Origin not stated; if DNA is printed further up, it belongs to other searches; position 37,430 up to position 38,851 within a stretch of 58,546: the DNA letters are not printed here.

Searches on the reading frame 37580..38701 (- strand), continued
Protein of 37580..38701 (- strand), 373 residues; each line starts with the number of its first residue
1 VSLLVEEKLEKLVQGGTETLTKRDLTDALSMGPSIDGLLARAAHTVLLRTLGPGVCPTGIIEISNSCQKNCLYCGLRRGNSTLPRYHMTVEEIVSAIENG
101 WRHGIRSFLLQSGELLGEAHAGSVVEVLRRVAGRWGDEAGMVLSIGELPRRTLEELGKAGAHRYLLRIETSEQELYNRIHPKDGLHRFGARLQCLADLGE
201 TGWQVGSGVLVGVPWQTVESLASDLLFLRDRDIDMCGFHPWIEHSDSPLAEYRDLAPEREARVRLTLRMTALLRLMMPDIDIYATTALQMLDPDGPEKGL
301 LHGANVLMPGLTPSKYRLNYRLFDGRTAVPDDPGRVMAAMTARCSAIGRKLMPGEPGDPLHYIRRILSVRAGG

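Call 35: search_solved_structures(query=window:37580-38701:-, max_evalue=0.00001, show_alignments=1)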
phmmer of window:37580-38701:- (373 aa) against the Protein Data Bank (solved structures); distinct sequences matched with E-value up to 0.00001: 11.
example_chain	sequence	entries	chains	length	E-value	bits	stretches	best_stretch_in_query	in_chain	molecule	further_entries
7o1o_A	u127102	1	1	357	6.4e-64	219.6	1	19-350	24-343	[FeFe] hydrogenase maturase subunit HydE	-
5few_A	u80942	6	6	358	6.5e-64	219.5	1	19-350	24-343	[FeFe] hydrogenase maturase subunit HydE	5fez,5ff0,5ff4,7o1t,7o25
5fep_A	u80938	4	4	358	8.1e-64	219.2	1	19-350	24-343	[FeFe] hydrogenase maturase subunit HydE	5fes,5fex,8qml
3cix_A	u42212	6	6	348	1.1e-63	218.8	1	19-350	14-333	FeFe-Hydrogenase maturase | [FeFe] hydrogenase maturase subunit HydE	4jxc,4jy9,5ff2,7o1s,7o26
7o1p_A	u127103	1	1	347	1.1e-63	218.8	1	19-350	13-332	[FeFe] hydrogenase maturase subunit HydE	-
4jy8_A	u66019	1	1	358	1.1e-63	218.7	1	19-350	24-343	FEFE-HYDROGENASE MATURASE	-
3ciw_A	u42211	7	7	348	1.3e-63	218.5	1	19-350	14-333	FeFe-Hydrogenase maturase | [FeFe] hydrogenase maturase subunit HydE | Biotin synthetase, putative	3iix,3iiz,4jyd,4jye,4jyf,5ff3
8qmk_A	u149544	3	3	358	2.3e-63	217.7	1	19-350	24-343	[FeFe] hydrogenase maturase subunit HydE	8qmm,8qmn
3t7v_A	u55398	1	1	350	1.2e-10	44.2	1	11-314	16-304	methylornithine synthase PylB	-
4wcx_A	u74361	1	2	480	7.1e-09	38.4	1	61-220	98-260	Biotin and thiamin synthesis associated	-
4rtb_A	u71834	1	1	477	6e-07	32.1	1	34-214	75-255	HydG protein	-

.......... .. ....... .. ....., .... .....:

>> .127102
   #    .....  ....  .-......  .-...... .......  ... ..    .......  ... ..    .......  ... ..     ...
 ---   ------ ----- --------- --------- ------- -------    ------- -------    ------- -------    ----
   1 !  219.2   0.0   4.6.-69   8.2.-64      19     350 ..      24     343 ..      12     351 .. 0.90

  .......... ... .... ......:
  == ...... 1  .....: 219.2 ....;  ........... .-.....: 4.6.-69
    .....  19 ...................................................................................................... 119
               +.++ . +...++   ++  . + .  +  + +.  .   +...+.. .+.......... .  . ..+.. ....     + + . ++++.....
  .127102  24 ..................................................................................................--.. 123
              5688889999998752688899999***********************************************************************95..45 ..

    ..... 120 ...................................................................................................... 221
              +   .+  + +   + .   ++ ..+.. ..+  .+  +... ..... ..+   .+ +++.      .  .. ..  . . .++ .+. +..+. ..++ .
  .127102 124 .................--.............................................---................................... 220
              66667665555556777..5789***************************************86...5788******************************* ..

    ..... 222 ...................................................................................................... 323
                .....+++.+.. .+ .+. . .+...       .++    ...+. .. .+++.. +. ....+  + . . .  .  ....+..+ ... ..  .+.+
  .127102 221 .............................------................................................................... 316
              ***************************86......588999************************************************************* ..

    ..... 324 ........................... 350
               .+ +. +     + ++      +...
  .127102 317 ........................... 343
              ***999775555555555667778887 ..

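Call 42: search_protein_families(library=pfam, proteins=[L015:1020-5882:+, L015:7096-7779:-, L014:14-946:+, L014:2593-4575:-, L014:2169-2573:+, L027:6637-7263:+, L027:3202-4200:+, L006:7204-7980:-, L006:14618-15244:+], max_evalue=0.001)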
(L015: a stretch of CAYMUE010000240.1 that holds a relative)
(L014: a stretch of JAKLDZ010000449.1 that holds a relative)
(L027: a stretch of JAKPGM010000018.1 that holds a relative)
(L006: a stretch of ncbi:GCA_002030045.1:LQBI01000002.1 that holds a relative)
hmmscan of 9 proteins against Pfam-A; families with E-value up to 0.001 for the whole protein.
L015:1020-5882:+ (1620 aa): 26 families (the best 25 are shown)
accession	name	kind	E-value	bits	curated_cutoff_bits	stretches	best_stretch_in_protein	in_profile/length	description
PF00005.33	ABC_tran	-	2.2e-28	100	25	0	1487-1537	89-136/137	ABC transporter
PF17755.6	UvrA_DNA-bind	-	5e-24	85.2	23.2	2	155-228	1-70/110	UvrA DNA-binding domain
PF13304.12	AAA_21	-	3.6e-18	67.1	27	0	1502-1554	233-284/304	AAA domain, putative AbiEii toxin, Type IV TA system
PF13191.12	AAA_16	-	7.7e-15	56.2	32.6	0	1316-1374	24-87/167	AAA ATPase domain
PF02463.25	SMC_N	-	5.4e-12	46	40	0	1506-1579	136-209/220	RecF/RecN/SMC N terminal domain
PF13481.12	AAA_25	-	7.3e-12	45.7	27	0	1313-1340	30-57/195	AAA domain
PF13671.12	AAA_33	-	3e-11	44.2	27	0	516-579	3-65/143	AAA domain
PF13555.12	AAA_29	-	1.8e-10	40.8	27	0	1310-1333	16-39/61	P-loop containing region of AAA domain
PF13401.12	AAA_22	-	2.9e-10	41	27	0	516-541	9-37/130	AAA domain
PF13476.12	AAA_23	-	6.9e-10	40.3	27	0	828-860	6-35/201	AAA domain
PF20703.3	nSTAND1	-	2e-08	34.8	27.1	0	844-868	33-57/379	Novel STAND NTPase 1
PF13238.12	AAA_18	-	3.2e-08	34.5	29.4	0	516-550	2-30/128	AAA domain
PF03193.22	RsgA_GTPase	-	4e-08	33.7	30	0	494-539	89-133/174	RsgA GTPase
PF20720.3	nSTAND3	-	4.2e-07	30.2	27.2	0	847-899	20-77/155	Novel STAND NTPase 3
PF05729.18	NACHT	-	9.8e-07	29.2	26.7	0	1319-1339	3-23/167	NACHT domain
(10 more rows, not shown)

L015:7096-7779:- (227 aa): 0 families

L014:14-946:+ (310 aa): 4 families
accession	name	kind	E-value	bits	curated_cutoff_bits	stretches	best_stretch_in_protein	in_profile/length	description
PF00005.33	ABC_tran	-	1e-08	36.3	25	0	172-227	84-136/137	ABC transporter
PF13304.12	AAA_21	-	1.1e-05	26.2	27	1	192-253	233-294/304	AAA domain, putative AbiEii toxin, Type IV TA system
PF13191.12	AAA_16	-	0.00015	22.7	32.6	1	6-65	24-88/167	AAA ATPase domain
PF00684.25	DnaJ_CXXCXGXG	-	0.00031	21.4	32.7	1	101-142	11-55/65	DnaJ central domain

L014:2593-4575:- (660 aa): 0 families

L014:2169-2573:+ (134 aa): 0 families

L027:6637-7263:+ (208 aa): 1 family
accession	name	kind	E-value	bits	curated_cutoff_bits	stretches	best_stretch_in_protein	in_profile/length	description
PF08889.16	WbqC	-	1e-34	120.8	21.3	2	17-147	6-137/218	WbqC-like protein family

L027:3202-4200:+ (332 aa): 1 family
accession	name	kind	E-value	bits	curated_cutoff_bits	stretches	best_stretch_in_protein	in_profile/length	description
PF04015.17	DUF362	-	3.7e-54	184.3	24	1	100-297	1-200/200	Domain of unknown function (DUF362)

L006:7204-7980:- (258 aa): 1 family
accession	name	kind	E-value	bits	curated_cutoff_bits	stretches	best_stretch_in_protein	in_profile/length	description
PF01902.24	Diphthami_syn_2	-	0.0006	19.8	23.2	0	54-144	98-187/219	Diphthamide synthase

L006:14618-15244:+ (208 aa): 0 families

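Call 43: search_protein_families(library=ncbifam, proteins=[L006:7204-7980:-, L007:7204-8001:-, L006:6548-7228:+, L006:6048-6551:+], max_evalue=1)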
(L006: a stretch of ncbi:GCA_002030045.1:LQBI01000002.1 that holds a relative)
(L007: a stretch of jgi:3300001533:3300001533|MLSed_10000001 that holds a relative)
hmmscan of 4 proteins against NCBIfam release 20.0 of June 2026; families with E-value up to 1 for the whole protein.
L006:7204-7980:- (258 aa): 6 families
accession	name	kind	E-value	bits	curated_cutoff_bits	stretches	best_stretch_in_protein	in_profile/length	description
TIGR00268.2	TIGR00268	equivalog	7e-51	173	150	1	3-247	4-248/259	ATP-dependent sacrificial sulfur transferase LarE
TIGR03679.1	Dph6_archaeal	equivalog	0.096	11.9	197.3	0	52-79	97-123/218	diphthine--ammonia ligase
NF003587.0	PRK05253.1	subfamily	0.1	11.8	195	1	8-34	23-49/301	sulfate adenylyltransferase subunit CysD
TIGR02039.1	CysD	subfamily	0.15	11.6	396.6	1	8-40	15-47/294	sulfate adenylyltransferase, small subunit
NF007942.0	PRK10660.1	equivalog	0.18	10.5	606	1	2-35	7-40/439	tRNA lysidine(34) synthetase TilS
NF011155.0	PRK14561.1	equivalog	0.27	10.9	207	0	15-26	3-14/195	hypothetical protein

L007:7204-8001:- (265 aa): 5 families
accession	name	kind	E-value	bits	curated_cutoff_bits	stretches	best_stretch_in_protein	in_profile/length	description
TIGR00268.2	TIGR00268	equivalog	7.3e-51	172.9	150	1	10-254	4-248/259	ATP-dependent sacrificial sulfur transferase LarE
TIGR03679.1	Dph6_archaeal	equivalog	0.1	11.8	197.3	0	59-86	97-123/218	diphthine--ammonia ligase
NF003587.0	PRK05253.1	subfamily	0.1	11.8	195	1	15-41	23-49/301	sulfate adenylyltransferase subunit CysD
NF007942.0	PRK10660.1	equivalog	0.11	11.3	606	1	8-42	6-40/439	tRNA lysidine(34) synthetase TilS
TIGR02039.1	CysD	subfamily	0.15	11.6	396.6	1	15-47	15-47/294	sulfate adenylyltransferase, small subunit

L006:6548-7228:+ (226 aa): 0 families

L006:6048-6551:+ (167 aa): 0 families

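Call 48: find_homologous_proteins(query=A2, max_evalue=1e-10)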
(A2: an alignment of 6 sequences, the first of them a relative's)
Query A2 (6 sequences) (258 aa, profile of the alignment): 330 proteins with E <= 1e-10 among 8000 candidates; the best 120 are listed.
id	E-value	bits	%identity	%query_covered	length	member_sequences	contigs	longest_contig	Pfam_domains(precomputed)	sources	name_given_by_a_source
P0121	2.9e-114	399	100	100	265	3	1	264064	-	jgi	-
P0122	1.3e-113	397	47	96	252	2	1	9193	-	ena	-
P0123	1.4e-110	387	45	93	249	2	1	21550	-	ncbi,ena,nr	ncbi:MAG: hypothetical protein KAW14_00110 [Candidatus Aegiribacteria sp.]|nr:hypothetical protein [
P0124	1.5e-106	373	55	89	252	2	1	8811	-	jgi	jgi:uncharacterized protein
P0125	2.9e-106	372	51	91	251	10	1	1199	-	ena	-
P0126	2.3e-105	369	44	91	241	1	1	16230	-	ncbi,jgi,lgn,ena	-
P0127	6.6e-103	361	52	88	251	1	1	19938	-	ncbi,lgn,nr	ncbi:MAG: TIGR00268 family protein [Candidatus Aegiribacteria sp.]|nr:TIGR00268 family protein [Cand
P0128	9.5e-103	361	77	100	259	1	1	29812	-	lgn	-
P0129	1.1e-102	361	51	89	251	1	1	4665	-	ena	-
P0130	5.1e-101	355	47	93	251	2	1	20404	-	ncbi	-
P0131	2.9e-100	353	50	91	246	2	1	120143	-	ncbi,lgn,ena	-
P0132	4.3e-94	333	51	89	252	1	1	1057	-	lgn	-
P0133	4.1e-92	326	54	89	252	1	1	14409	-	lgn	-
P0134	3.3e-91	323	51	90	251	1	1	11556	-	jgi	jgi:pyridinium-3,5-biscarboxylic acid mononucleotide sulfurtransferase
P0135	1.4e-89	318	54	96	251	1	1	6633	-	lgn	-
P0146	4.6e-80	287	44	97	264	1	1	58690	-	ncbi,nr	ncbi:TIGR00268 family protein [Candidatus Fermentibacteria bacterium]|nr:TIGR00268 family protein [C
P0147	5.9e-80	286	49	88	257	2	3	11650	-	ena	-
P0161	3.8e-75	271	49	91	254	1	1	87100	-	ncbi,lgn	-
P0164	6.0e-73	263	44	98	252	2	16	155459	-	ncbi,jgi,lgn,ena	-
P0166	1.7e-70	255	44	88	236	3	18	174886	-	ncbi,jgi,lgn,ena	-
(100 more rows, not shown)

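Call 49: find_encoding_contigs(protein=P0161, flank=8000, max_places=1)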
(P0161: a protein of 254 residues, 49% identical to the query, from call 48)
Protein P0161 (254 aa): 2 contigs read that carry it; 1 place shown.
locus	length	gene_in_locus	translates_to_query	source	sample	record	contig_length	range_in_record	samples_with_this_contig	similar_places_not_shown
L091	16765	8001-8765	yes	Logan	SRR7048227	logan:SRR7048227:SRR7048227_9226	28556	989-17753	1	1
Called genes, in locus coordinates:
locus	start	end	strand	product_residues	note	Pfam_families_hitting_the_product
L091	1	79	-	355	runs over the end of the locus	?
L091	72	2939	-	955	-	PF12705:PDDEXK_1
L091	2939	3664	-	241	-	PF01008:IF-2B (weak)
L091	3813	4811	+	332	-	-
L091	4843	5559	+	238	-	-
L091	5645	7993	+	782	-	PF25145:NfeD1b_N (faint), PF01343:Peptidase_S49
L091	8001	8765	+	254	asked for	-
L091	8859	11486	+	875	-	PF13620:CarboxypepD_reg, PF13715:CarbopepD_reg_2, PF07715:Plug, PF00593:TonB_dep_Rec_b-barrel, PF14905:OMP_b-brl_3, PF25183:OMP_b-brl_4 (faint)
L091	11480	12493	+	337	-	-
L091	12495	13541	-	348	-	PF03572:Peptidase_S41 (weak)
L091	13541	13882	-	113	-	-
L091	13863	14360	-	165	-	-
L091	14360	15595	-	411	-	PF06245:DUF1015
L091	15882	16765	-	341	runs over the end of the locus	PF01103:Omp85 (weak)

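Call 50: find_encoding_contigs(protein=P0164, flank=8000, max_places=2)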
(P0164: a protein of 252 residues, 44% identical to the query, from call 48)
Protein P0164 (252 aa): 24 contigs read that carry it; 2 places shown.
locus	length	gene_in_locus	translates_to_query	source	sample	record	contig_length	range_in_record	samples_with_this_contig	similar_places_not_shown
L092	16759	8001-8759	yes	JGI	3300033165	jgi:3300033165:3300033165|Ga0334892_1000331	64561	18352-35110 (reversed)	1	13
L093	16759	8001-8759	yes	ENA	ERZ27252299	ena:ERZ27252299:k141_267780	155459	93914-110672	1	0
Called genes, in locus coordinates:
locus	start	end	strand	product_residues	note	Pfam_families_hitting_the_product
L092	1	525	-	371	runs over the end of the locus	PF17170:DUF5128 (weak)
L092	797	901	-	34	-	-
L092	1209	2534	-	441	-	PF04055:Radical_SAM, PF13353:Fer4_12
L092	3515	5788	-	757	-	PF03709:OKR_DC_1_N, PF01276:OKR_DC_1, PF03711:OKR_DC_1_C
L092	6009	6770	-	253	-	PF00731:AIRC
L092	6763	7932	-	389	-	PF01969:Ni_insertion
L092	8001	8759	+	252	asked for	-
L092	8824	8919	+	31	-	-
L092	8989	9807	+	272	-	-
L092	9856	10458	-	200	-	-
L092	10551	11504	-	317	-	PF01073:3Beta_HSD, PF01370:Epimerase, PF02719:Polysacc_synt_2, PF04321:RmlD_sub_bind, PF05368:NmrA, PF07993:NAD_binding_4, PF13460:NAD_binding_10, PF16363:GDP_Man_Dehyd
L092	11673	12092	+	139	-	PF01894:YjbQ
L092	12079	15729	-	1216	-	PF13191:AAA_16, PF00515:TPR_1 (faint), PF07719:TPR_2 (faint), PF13428:TPR_14 (faint), PF17874:TPR_MalT (faint), PF13181:TPR_8 (faint), PF13424:TPR_12, PF13374:TPR_10 (weak), +3 more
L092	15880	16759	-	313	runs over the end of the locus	PF15902:Sortilin-Vps10 (weak), PF18962:Por_Secre_tail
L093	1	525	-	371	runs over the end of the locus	PF17170:DUF5128 (weak)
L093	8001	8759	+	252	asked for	-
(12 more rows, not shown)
